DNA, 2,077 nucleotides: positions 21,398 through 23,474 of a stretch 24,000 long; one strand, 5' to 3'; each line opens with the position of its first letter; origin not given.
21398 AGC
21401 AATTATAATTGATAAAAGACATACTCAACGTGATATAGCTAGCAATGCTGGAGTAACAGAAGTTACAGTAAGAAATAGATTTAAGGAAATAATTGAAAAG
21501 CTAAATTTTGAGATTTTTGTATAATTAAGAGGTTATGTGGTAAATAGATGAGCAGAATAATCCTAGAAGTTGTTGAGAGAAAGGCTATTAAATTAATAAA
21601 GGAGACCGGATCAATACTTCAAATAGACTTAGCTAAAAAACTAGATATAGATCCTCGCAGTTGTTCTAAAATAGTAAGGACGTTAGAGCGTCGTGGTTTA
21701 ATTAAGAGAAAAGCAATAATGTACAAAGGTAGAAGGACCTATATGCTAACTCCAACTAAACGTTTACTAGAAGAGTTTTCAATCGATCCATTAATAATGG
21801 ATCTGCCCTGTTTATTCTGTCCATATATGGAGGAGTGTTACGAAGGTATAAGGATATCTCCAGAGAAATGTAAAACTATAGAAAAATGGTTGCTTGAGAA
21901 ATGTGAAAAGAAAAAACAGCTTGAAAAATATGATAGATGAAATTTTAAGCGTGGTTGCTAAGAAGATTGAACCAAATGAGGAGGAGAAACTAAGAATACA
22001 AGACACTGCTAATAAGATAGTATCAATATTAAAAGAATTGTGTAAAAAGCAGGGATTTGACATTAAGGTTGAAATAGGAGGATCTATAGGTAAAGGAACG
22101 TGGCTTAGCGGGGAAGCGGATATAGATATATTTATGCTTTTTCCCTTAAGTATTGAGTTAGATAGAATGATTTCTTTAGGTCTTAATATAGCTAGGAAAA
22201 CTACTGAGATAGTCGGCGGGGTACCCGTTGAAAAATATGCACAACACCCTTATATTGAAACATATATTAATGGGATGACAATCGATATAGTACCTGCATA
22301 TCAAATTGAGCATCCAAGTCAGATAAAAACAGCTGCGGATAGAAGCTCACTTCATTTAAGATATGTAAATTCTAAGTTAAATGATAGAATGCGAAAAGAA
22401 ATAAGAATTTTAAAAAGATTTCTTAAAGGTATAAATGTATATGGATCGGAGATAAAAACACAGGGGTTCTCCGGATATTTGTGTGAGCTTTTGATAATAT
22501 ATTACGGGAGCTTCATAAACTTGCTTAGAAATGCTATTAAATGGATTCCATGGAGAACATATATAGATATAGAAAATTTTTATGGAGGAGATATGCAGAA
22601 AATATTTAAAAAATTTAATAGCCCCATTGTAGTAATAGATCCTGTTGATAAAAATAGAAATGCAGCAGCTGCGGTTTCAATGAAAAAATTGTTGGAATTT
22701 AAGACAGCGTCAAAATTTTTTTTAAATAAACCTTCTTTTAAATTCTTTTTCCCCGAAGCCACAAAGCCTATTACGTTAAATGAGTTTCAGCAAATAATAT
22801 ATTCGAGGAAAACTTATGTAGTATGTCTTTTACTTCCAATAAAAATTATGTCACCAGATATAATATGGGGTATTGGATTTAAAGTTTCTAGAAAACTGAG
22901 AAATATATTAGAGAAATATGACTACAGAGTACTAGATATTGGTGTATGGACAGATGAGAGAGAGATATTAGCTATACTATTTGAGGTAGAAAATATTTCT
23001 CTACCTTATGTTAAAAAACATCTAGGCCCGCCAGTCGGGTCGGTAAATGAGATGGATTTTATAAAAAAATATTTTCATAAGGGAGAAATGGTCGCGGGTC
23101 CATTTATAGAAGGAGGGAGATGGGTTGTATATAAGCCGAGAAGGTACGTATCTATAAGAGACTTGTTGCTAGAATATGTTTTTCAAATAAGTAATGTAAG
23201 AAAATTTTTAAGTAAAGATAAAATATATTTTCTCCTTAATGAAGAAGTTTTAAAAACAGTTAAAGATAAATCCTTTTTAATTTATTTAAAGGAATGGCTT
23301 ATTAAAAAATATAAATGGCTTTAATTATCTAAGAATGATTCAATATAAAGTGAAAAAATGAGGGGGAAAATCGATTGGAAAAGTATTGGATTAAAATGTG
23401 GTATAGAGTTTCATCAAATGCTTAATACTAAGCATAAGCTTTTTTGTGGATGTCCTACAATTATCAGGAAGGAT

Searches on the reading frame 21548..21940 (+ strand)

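Call 12: search_protein_families(library=pfam, proteins=[window:21548-21940:+])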
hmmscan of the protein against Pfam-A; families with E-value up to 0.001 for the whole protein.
window:21548-21940:+ (130 aa): 6 families
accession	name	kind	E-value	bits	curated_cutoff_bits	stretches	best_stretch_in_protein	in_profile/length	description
PF01047.28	MarR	-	3.9e-08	33.5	24.6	1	13-55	8-50/59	MarR family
PF13412.12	HTH_24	-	5.2e-08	32.8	21.9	1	10-53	5-48/48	Winged helix-turn-helix DNA-binding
PF04182.18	B-block_TFIIIC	-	6.2e-08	33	22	1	23-68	19-66/73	B-block binding subunit of TFIIIC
PF05158.18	RNA_pol_Rpc34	-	6.5e-05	23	28.4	0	83-115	299-331/332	RNA polymerase Rpc34 subunit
PF12802.13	MarR_2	-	7.5e-05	23.3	27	1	21-55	18-53/61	MarR family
PF04079.22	SMC_ScpB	-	9.2e-05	22.5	27.4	1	37-87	109-158/160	Segregation and condensation complex subunit ScpB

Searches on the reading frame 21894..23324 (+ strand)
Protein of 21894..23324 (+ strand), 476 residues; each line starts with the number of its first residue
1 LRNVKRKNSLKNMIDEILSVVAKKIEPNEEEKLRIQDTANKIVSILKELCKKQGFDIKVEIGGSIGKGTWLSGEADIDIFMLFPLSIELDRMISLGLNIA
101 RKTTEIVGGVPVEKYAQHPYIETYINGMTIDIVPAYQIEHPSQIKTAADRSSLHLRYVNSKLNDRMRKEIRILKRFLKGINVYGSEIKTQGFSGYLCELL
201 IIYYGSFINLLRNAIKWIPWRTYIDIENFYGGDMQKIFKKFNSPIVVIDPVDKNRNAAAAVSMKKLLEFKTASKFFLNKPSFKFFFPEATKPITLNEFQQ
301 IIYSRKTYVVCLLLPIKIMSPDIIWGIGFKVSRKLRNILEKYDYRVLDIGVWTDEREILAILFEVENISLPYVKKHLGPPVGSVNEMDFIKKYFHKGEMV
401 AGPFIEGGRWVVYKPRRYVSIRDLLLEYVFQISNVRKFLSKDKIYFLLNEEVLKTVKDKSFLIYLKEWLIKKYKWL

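Call 6: search_protein_families(library=pfam, proteins=[window:21894-23324:+])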
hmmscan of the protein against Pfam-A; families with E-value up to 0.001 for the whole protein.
window:21894-23324:+ (476 aa): 3 families
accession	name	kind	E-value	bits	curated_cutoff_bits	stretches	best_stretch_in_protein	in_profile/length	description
PF09249.16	tRNA_NucTransf2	-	2.7e-43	147.2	27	1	169-286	2-113/113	tRNA nucleotidyltransferase, second domain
PF21133.2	CAA_C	-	1.9e-19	70.2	22.2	1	307-430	3-121/144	CCA-adding enzyme, C-terminal domain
PF01909.29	NTP_transf_2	-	2.6e-12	47.4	21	1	44-151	3-90/93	Nucleotidyltransferase domain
